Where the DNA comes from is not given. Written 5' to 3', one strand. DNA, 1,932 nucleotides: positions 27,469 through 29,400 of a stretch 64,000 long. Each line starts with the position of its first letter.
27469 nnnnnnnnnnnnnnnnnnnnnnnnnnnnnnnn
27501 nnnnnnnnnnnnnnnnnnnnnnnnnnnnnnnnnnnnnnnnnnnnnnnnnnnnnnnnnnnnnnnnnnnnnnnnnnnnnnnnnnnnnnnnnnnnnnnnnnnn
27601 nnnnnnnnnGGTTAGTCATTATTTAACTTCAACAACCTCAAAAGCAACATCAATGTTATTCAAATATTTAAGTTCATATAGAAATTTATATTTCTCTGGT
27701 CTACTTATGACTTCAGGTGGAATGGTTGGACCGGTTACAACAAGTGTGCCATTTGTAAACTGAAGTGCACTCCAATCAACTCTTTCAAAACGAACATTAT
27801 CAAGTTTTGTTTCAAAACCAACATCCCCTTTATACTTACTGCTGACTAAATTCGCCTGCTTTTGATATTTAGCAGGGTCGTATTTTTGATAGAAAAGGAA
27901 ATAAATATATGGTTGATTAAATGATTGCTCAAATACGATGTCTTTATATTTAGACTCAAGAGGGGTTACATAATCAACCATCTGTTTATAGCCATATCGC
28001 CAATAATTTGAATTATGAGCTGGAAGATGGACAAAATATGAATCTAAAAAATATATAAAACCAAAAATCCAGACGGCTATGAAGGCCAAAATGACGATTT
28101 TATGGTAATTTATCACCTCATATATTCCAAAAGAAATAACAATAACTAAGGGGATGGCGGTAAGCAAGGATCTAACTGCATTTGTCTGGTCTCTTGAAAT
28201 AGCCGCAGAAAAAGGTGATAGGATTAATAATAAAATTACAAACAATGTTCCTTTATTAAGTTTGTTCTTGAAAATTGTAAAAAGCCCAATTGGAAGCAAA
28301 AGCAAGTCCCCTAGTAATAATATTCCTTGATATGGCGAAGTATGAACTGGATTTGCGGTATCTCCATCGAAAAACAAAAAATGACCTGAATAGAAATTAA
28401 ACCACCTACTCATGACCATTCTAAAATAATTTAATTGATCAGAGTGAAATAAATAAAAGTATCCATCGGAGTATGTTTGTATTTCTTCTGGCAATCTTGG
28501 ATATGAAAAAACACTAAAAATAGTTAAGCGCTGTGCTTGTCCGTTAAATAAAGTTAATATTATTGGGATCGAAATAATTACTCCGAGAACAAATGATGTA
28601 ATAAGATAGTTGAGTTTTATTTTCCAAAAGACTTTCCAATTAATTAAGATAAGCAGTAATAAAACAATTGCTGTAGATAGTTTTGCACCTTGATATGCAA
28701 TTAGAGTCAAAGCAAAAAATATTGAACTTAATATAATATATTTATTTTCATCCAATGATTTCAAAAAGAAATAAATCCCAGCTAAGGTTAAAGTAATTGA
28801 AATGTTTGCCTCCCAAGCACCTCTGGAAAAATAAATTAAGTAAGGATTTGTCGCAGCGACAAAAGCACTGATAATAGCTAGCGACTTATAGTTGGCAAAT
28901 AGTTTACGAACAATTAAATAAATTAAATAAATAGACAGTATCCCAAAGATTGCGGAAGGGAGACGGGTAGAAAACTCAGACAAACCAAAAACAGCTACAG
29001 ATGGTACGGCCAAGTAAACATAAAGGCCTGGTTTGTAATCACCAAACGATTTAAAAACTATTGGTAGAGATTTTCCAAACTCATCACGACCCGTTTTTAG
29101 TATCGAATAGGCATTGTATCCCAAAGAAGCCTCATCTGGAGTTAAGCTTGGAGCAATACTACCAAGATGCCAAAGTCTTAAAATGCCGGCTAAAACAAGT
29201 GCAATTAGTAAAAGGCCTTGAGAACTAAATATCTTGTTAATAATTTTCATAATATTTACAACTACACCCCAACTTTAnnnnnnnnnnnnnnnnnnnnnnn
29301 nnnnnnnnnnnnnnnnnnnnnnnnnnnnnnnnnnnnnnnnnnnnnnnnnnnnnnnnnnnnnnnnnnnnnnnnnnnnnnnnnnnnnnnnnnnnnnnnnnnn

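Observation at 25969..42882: Eight tandem paralogs of one ArnT/PMT-like GT-C family with variable C-terminal domains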

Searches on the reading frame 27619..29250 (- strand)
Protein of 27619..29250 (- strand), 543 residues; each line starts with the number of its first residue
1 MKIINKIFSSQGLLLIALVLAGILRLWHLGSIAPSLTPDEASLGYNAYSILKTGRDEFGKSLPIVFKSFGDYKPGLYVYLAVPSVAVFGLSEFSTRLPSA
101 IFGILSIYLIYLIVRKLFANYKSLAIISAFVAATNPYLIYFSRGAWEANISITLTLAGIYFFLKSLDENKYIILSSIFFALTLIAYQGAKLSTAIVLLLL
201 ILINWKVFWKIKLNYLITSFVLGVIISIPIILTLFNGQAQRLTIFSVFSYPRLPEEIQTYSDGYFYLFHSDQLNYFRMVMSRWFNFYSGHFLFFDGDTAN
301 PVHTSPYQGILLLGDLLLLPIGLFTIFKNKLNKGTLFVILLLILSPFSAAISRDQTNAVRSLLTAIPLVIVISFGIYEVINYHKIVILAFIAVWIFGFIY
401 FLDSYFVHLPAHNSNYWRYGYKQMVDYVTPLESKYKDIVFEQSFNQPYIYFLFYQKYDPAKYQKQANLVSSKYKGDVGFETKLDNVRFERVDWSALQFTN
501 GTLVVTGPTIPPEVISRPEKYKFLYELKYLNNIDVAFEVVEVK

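Call 5: search_protein_families(library=pfam, proteins=[window:27619-29250:-], max_evalue=0.01)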
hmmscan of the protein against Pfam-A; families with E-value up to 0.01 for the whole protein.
window:27619-29250:- (543 aa): 1 family
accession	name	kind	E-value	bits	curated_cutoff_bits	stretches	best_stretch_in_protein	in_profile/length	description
PF13231.12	PMT_2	-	1.3e-11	45.4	26.1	1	74-227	3-155/160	Dolichyl-phosphate-mannose-protein mannosyltransferase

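Call 13: search_protein_families(library=ncbifam, proteins=[window:27619-29250:-], max_evalue=0.01)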
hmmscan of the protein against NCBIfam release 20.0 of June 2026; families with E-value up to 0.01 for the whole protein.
window:27619-29250:- (543 aa): 1 family
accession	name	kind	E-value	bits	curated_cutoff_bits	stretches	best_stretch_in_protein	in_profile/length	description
TIGR03663.1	TIGR03663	subfamily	2.1e-14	53.4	126.25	1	15-232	5-220/435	flippase activity-associated protein Agl23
